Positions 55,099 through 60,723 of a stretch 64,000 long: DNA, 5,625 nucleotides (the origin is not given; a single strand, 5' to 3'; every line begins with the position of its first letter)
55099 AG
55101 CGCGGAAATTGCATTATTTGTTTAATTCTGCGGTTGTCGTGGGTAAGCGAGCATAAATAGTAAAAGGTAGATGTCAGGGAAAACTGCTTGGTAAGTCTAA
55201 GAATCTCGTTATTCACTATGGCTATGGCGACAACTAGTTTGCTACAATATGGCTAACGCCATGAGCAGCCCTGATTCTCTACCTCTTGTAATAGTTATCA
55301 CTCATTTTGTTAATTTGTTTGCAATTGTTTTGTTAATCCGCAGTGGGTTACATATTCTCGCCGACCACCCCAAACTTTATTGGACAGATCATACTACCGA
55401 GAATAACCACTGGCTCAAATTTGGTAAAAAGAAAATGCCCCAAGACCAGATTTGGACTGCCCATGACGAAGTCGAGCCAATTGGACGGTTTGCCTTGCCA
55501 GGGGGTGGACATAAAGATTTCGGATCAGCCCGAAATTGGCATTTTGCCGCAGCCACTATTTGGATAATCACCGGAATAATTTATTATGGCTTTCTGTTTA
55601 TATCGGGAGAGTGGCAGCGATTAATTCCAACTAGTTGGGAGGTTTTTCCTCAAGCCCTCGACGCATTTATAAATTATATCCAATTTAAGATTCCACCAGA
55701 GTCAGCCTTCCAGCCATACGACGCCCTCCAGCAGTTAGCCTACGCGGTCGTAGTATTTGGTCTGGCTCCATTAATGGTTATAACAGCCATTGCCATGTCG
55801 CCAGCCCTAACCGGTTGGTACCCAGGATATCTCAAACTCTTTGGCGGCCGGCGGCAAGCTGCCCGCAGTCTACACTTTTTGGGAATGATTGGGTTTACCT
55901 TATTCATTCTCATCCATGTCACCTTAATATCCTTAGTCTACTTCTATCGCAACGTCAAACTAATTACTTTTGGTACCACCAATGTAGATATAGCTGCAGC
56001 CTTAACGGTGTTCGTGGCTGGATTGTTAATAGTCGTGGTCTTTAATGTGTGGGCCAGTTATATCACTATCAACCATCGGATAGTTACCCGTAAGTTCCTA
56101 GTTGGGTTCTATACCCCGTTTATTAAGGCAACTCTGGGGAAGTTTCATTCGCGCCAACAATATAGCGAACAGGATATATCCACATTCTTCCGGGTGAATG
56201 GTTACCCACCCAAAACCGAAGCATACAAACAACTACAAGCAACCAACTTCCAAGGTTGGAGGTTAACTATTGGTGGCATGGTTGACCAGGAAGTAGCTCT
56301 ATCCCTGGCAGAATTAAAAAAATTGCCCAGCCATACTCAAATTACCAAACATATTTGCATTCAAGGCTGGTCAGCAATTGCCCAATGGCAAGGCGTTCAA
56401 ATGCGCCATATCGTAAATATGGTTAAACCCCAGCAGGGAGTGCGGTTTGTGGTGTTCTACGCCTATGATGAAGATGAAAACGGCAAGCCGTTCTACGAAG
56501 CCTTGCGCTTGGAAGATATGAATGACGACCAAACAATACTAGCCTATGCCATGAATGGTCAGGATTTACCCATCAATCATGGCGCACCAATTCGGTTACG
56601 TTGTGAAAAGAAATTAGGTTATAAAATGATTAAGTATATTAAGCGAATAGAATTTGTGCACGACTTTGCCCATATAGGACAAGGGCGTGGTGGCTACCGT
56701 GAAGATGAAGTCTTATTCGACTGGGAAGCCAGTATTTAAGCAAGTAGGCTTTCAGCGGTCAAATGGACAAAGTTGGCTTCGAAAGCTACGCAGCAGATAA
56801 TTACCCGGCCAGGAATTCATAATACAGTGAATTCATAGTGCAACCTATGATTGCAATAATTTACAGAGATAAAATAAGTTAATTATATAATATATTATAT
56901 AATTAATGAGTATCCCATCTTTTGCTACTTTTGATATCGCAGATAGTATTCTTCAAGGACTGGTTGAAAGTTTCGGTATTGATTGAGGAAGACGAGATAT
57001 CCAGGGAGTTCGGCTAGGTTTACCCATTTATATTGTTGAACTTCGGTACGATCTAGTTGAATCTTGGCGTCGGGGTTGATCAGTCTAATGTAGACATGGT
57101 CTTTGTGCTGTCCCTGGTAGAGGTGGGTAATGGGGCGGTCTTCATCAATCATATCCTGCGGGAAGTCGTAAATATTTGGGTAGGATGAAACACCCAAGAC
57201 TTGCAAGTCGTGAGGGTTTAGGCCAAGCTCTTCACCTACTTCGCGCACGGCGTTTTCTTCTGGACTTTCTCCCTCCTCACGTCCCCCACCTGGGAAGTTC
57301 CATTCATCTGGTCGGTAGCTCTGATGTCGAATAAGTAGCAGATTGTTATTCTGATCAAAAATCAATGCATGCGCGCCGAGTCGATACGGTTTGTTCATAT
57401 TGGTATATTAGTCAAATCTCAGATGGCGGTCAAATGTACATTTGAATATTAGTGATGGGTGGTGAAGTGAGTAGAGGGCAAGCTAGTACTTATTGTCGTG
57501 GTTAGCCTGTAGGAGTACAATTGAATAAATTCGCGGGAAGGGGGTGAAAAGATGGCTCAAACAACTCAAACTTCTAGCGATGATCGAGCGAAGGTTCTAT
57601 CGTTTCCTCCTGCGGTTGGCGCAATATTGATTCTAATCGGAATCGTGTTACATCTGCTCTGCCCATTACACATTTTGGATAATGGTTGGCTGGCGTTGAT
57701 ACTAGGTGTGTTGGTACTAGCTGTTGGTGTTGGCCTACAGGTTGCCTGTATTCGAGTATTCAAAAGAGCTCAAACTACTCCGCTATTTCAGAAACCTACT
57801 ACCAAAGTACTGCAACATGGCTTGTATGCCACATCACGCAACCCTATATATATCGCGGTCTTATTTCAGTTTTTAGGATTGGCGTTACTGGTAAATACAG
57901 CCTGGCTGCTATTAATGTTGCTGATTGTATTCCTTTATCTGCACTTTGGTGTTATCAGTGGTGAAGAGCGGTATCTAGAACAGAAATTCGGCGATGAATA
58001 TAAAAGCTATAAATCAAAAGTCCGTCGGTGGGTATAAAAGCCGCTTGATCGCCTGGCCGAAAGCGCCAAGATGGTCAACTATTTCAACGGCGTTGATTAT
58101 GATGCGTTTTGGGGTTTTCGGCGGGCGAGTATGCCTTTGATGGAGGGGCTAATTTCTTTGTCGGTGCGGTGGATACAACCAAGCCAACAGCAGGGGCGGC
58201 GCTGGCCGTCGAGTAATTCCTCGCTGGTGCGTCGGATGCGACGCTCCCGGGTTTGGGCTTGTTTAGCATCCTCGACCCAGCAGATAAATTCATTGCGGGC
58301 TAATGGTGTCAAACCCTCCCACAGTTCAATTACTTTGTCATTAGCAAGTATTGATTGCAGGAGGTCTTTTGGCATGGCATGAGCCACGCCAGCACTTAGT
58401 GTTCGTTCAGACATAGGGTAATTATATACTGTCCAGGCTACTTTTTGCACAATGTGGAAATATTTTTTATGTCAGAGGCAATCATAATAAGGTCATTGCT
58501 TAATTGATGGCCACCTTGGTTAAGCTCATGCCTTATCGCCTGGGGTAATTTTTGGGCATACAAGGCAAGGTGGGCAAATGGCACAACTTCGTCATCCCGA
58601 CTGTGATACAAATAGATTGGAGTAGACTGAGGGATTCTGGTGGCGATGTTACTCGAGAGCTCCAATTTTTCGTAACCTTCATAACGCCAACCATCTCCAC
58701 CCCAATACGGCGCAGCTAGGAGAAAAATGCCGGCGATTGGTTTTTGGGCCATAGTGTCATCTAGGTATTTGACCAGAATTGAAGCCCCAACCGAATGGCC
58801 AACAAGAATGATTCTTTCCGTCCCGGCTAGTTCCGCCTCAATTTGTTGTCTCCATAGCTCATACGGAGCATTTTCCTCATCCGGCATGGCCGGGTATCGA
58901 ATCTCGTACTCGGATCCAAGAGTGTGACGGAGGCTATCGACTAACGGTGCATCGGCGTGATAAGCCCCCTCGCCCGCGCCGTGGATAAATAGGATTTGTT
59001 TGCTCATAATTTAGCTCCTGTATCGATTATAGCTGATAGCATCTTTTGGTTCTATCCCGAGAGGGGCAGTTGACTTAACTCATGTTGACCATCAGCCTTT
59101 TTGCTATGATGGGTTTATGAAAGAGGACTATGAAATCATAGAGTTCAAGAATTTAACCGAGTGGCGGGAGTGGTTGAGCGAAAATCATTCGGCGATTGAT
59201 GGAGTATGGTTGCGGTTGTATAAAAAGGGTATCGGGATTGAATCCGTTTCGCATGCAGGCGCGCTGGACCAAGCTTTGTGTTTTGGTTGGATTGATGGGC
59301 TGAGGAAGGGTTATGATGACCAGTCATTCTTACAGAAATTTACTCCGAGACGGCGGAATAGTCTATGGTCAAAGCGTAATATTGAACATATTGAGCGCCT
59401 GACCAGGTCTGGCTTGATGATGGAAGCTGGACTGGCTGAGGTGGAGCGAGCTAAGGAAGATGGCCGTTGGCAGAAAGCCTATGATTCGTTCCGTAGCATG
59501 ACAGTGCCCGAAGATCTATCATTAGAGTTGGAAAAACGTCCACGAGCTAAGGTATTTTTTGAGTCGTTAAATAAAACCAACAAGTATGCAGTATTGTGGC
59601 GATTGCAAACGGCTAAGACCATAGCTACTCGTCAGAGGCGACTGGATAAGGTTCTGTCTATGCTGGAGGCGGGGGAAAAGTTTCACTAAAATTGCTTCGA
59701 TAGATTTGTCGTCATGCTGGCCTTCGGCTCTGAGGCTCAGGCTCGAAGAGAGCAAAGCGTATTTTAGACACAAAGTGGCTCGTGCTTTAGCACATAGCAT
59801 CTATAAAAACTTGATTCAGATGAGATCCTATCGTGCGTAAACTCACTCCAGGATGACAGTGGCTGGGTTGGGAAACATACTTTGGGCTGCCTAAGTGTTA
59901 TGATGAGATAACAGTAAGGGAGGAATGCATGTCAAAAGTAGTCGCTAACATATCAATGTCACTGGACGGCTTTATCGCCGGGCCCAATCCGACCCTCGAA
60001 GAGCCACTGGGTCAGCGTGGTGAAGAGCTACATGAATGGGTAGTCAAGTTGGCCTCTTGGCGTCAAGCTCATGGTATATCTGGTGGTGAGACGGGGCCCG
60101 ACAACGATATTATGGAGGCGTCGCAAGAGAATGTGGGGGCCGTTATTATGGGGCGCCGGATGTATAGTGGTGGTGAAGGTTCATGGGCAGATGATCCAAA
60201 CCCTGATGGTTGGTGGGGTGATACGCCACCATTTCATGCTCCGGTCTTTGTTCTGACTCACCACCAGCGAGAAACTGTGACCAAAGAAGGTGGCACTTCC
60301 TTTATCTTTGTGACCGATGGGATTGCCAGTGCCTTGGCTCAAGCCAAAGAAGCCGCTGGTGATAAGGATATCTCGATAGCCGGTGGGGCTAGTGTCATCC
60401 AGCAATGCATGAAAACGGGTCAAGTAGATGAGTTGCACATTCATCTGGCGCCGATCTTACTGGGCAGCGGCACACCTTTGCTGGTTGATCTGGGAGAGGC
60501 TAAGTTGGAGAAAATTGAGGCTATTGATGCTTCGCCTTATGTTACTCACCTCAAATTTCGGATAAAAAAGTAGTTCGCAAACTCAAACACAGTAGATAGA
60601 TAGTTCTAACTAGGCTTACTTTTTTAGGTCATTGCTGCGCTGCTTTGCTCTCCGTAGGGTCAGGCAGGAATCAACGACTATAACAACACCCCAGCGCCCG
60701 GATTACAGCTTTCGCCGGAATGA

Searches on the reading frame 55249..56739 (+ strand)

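Call 11: search_protein_families(library=pfam, proteins=[window:55249-56739:+])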
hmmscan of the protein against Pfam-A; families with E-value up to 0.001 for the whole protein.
window:55249-56739:+ (496 aa): 2 families
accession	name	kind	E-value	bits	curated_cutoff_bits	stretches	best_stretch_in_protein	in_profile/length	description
PF00174.25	Oxidored_molyb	-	2.8e-34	118.6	24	1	333-471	8-162/169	Oxidoreductase molybdopterin binding domain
PF01292.26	Ni_hydr_CYTB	-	1.7e-14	54.4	30.1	1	12-227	3-162/179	Prokaryotic cytochrome b561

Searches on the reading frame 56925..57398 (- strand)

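Call 11: search_protein_families(library=pfam, proteins=[window:56925-57398:-])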
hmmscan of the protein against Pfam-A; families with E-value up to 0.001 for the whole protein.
window:56925-57398:- (157 aa): 2 families
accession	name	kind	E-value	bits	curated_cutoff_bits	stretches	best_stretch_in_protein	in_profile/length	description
PF00293.34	NUDIX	-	2.9e-24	86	21.1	1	5-131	2-118/134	NUDIX domain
PF14815.12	NUDIX_4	-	0.00019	21.7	35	0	31-134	25-101/113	NUDIX domain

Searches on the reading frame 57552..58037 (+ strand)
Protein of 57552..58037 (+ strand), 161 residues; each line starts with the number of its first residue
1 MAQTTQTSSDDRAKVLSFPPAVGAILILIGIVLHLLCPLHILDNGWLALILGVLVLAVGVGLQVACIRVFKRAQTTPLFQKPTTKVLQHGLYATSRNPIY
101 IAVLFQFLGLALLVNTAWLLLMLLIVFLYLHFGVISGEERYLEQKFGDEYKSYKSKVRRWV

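Call 78: search_protein_families(library=pfam, proteins=[window:57552-58037:+])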
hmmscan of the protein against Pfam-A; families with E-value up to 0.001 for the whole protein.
window:57552-58037:+ (161 aa): 3 families
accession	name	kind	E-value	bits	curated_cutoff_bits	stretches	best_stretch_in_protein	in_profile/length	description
PF04191.18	PEMT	-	5.3e-16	59.4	25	1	48-148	2-104/105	Phospholipid methyltransferase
PF04140.19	ICMT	-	8.5e-07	29.8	24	1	56-143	5-94/95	Isoprenylcysteine carboxyl methyltransferase (ICMT) family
PF06966.17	DUF1295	-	1.7e-05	24.8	20.4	1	55-157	122-235/235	Protein of unknown function (DUF1295)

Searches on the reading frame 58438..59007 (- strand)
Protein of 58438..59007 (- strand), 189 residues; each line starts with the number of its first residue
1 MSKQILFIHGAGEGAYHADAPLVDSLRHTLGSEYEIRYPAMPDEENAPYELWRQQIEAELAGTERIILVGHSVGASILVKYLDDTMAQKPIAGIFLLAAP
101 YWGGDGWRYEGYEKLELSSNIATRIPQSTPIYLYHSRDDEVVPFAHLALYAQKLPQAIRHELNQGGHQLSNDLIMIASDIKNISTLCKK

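Call 78: search_protein_families(library=pfam, proteins=[window:58438-59007:-])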
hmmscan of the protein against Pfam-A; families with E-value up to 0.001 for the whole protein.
window:58438-59007:- (189 aa): 7 families
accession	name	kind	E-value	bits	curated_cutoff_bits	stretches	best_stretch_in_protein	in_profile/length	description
PF06821.19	Ser_hydrolase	-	4.4e-09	36.9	22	1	45-167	35-153/172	Serine hydrolase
PF00561.26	Abhydrolase_1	-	2.4e-08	34.4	25.8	0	106-167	187-238/245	alpha/beta hydrolase fold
PF12697.13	Abhydrolase_6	-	1.3e-07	33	26.3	1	5-105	1-99/217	Alpha/beta hydrolase family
PF12146.15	Hydrolase_4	-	9.9e-07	28.7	27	1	59-115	72-125/239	Serine aminopeptidase, S33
PF02230.22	Abhydrolase_2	-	1.6e-06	28.6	23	1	55-178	97-210/217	Phospholipase/Carboxylesterase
PF02450.21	LCAT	-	0.0005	19.8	21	1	34-103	92-164/392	Lecithin:cholesterol acyltransferase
PF00326.27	Peptidase_S9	-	0.00071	19.6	22.6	0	102-155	119-171/213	Prolyl oligopeptidase family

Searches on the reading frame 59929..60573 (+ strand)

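Call 78: search_protein_families(library=pfam, proteins=[window:59929-60573:+])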
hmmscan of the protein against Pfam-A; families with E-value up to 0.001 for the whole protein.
window:59929-60573:+ (214 aa): 1 family
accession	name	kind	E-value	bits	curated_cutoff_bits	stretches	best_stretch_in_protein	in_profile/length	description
PF01872.23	RibD_C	-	1.6e-19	70.9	24.1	1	3-195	2-187/197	RibD C-terminal domain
